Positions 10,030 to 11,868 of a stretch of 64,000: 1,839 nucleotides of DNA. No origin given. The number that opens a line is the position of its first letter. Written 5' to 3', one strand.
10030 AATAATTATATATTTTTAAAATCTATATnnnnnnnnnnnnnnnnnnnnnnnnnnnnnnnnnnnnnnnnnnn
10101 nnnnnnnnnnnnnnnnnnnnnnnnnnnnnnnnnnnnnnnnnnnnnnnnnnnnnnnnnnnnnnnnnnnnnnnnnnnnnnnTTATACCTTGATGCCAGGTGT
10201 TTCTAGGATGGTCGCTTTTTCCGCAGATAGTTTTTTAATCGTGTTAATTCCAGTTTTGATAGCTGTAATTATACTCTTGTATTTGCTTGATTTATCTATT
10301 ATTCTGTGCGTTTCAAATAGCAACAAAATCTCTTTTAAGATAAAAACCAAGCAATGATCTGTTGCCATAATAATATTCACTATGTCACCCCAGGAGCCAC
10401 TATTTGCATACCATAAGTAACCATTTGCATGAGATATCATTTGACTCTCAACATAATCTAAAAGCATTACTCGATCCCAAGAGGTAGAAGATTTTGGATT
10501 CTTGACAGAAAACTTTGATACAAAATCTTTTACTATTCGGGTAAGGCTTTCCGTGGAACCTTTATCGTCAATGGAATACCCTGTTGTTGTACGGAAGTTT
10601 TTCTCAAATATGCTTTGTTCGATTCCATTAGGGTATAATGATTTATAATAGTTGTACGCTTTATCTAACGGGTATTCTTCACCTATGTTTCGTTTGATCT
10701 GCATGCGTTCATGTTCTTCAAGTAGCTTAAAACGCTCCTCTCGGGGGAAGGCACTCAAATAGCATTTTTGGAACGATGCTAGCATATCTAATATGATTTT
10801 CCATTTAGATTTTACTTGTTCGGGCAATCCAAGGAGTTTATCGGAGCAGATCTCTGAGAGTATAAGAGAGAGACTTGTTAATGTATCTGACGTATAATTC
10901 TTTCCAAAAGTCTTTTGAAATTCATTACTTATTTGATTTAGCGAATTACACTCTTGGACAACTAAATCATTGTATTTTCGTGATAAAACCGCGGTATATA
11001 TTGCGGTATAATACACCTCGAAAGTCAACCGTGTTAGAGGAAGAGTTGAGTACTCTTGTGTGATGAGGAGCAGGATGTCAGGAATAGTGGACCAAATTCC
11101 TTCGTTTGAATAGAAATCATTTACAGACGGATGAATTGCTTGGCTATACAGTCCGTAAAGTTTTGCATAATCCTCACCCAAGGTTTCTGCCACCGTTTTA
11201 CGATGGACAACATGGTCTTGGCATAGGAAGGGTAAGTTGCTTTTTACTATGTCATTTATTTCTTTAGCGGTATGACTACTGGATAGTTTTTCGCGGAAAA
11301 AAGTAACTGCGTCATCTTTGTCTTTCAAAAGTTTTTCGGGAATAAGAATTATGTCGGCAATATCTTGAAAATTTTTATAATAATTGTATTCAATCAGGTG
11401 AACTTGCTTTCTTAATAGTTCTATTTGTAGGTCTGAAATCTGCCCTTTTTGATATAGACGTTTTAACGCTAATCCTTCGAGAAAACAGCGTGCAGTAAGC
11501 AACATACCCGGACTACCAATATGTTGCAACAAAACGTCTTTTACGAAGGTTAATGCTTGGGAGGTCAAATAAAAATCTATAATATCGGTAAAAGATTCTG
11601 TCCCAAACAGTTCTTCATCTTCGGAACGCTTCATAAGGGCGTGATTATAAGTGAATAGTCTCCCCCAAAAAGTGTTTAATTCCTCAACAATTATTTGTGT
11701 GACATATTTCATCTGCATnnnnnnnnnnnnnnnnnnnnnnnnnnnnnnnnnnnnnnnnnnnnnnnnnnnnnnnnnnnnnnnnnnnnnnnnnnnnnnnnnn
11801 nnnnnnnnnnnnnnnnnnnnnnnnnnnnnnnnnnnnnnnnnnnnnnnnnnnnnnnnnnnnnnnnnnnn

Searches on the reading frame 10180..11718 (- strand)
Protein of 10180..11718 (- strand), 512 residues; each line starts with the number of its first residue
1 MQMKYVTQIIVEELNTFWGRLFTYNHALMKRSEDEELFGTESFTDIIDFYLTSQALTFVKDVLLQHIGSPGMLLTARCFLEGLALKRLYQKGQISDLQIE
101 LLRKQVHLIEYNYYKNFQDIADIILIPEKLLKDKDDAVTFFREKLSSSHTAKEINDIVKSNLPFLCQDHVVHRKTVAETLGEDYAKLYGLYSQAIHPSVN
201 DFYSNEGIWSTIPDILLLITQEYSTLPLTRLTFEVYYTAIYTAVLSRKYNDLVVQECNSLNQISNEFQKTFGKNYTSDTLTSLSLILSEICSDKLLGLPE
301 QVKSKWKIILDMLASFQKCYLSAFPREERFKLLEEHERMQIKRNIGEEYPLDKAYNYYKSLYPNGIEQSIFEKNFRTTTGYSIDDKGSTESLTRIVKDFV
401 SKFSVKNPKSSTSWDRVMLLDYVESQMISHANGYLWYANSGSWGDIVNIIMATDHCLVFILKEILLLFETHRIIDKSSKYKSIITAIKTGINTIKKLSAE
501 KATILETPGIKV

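Call 7: search_protein_families(library=pfam, proteins=[window:10180-11718:-], max_evalue=0.01)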
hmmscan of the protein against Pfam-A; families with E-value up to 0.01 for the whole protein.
window:10180-11718:- (512 aa): 0 families

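Call 8: search_protein_families(library=ncbifam, proteins=[window:10180-11718:-], max_evalue=0.01)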
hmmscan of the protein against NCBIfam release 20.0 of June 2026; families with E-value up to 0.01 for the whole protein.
window:10180-11718:- (512 aa): 1 family
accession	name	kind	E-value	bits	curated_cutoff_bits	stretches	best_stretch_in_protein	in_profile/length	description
TIGR02655.1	circ_KaiC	equivalog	0.0079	14.9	546.25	0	333-445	338-446/484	circadian clock protein KaiC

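Call 9: search_protein_families(library=padloc, proteins=[window:10180-11718:-], max_evalue=0.01)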
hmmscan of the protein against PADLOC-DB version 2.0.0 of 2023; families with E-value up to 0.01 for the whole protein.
window:10180-11718:- (512 aa): 0 families

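Call 89: search_protein_families(library=padloc, max_evalue=0.001, proteins=[window:10180-11718:-])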
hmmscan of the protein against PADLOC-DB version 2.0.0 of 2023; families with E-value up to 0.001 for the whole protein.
window:10180-11718:- (512 aa): 0 families
